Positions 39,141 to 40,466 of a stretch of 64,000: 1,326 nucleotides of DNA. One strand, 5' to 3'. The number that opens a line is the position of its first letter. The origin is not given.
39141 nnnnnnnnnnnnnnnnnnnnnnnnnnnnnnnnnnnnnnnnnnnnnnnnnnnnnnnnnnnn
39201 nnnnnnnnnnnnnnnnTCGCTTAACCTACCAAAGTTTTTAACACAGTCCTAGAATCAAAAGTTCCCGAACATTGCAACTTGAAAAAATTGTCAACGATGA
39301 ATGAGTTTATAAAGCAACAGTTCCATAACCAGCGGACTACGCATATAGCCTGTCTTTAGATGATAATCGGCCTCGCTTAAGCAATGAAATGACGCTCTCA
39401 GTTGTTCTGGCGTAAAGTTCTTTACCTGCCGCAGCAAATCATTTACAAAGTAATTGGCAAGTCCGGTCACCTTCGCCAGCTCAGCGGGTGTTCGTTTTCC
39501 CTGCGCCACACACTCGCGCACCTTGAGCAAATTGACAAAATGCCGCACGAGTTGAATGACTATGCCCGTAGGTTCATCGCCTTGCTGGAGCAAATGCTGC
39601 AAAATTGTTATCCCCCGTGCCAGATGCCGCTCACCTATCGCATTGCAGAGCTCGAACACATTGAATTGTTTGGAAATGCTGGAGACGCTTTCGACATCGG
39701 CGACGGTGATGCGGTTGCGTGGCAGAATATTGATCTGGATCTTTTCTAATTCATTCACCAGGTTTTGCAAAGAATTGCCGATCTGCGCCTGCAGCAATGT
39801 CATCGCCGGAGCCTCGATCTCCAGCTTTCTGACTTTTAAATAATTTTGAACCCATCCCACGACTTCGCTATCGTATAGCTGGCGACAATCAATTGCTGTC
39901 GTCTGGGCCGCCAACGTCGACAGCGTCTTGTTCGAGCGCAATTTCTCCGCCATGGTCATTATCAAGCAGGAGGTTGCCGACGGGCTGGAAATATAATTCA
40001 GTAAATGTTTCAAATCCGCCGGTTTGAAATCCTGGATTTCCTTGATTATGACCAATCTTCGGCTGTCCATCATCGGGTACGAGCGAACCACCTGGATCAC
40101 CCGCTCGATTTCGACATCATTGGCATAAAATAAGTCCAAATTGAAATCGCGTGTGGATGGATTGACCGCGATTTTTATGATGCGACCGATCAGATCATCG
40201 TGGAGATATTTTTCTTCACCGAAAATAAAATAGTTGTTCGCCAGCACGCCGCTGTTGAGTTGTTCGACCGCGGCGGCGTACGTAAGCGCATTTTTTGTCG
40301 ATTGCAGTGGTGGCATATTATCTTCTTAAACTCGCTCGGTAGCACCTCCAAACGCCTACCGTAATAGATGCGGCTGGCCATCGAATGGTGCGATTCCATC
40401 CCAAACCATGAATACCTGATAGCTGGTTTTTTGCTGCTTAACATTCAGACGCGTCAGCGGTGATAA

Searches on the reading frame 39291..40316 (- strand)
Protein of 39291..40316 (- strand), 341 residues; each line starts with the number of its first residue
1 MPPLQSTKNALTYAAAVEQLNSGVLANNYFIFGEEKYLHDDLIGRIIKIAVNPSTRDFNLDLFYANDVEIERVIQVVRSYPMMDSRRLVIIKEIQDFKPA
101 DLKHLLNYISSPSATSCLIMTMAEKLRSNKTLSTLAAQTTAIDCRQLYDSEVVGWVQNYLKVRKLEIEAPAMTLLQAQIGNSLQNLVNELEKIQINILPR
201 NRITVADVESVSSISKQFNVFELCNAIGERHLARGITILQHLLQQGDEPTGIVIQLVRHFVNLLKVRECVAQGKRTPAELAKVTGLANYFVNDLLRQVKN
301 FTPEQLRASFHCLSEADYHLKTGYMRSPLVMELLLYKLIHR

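Call 75: search_protein_families(library=pfam, proteins=[window:39291-40316:-], max_evalue=0.0001)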
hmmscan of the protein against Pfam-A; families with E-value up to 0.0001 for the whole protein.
window:39291-40316:- (341 aa): 2 families
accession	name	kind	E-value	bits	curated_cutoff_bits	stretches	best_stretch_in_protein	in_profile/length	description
PF21694.2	DNA_pol3_delta_C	-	5.6e-25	88.1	27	1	219-338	3-121/121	DNA polymerase III delta subunit, C-terminal domain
PF06144.19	DNA_pol3_delta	-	2.3e-16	60.3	21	1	29-144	1-123/124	DNA polymerase III, delta subunit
